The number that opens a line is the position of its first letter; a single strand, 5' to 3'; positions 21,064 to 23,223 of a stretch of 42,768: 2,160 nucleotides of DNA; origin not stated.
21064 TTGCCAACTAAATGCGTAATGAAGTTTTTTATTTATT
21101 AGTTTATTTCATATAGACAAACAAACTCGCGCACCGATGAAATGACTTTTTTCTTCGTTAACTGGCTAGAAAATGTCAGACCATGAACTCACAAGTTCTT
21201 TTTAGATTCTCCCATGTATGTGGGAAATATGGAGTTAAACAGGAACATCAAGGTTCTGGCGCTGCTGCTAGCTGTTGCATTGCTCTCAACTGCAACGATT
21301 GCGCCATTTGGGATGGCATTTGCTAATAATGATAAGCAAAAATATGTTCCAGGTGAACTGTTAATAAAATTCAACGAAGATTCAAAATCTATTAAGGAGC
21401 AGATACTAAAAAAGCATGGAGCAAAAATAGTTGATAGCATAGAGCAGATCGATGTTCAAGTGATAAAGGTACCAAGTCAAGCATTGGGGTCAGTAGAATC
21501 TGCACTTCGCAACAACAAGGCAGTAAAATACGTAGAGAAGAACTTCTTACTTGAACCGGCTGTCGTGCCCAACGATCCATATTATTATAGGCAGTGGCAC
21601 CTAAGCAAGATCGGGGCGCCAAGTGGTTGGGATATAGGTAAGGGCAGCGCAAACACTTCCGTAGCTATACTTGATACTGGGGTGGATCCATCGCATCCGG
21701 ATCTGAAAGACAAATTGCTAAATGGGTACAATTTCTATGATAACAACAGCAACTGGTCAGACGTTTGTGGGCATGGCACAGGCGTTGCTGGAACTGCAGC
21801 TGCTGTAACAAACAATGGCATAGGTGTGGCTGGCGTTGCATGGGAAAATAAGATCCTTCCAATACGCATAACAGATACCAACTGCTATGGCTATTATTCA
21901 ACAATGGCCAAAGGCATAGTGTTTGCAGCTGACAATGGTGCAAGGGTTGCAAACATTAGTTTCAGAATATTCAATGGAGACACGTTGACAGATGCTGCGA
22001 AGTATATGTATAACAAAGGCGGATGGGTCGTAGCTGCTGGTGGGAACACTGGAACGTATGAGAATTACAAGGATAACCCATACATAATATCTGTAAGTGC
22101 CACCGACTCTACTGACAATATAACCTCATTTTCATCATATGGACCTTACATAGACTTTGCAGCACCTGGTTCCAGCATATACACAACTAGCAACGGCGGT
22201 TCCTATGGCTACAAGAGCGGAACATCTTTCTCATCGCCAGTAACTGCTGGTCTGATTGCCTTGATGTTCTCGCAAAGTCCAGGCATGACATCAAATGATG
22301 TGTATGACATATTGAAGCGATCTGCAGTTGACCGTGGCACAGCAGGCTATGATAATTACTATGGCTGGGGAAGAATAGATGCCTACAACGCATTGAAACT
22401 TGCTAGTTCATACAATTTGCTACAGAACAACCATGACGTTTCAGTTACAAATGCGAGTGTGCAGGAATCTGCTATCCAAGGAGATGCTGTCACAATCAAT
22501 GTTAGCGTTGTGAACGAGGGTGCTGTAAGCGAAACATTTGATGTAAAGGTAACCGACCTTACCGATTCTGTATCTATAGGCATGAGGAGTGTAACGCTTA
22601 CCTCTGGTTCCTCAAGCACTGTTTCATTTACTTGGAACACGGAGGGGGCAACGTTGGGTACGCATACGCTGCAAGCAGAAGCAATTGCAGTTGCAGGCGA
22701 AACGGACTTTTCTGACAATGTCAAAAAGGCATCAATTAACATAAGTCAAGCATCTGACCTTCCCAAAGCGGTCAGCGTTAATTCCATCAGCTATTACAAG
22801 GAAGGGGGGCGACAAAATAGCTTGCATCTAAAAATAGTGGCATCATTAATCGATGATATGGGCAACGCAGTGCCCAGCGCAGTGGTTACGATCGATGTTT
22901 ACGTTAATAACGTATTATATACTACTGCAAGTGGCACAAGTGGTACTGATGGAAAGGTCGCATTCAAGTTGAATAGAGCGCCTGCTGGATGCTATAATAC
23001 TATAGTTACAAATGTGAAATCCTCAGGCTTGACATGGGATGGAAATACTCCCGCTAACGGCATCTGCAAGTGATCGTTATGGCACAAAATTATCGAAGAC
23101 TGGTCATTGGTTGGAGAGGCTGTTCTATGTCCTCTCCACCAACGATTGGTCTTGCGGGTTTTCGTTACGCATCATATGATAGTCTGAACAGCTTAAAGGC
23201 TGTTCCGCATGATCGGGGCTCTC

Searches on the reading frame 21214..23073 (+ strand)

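Call 40: search_protein_families(library=pfam, proteins=[window:21214-23073:+], max_evalue=0.001)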
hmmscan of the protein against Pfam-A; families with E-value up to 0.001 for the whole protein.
window:21214-23073:+ (619 aa): 3 families
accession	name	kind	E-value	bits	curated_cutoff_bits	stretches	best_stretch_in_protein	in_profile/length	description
PF00082.27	Peptidase_S8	-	8.2e-51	173.5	21.8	1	147-386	3-288/288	Subtilase family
PF22148.1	Fervidolysin_NPro-like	-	1e-16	61.5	21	1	35-110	6-81/81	Fervidolysin N-terminal prodomain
PF07705.17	CARDB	-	2.3e-05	25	22.7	1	408-489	3-82/101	CARDB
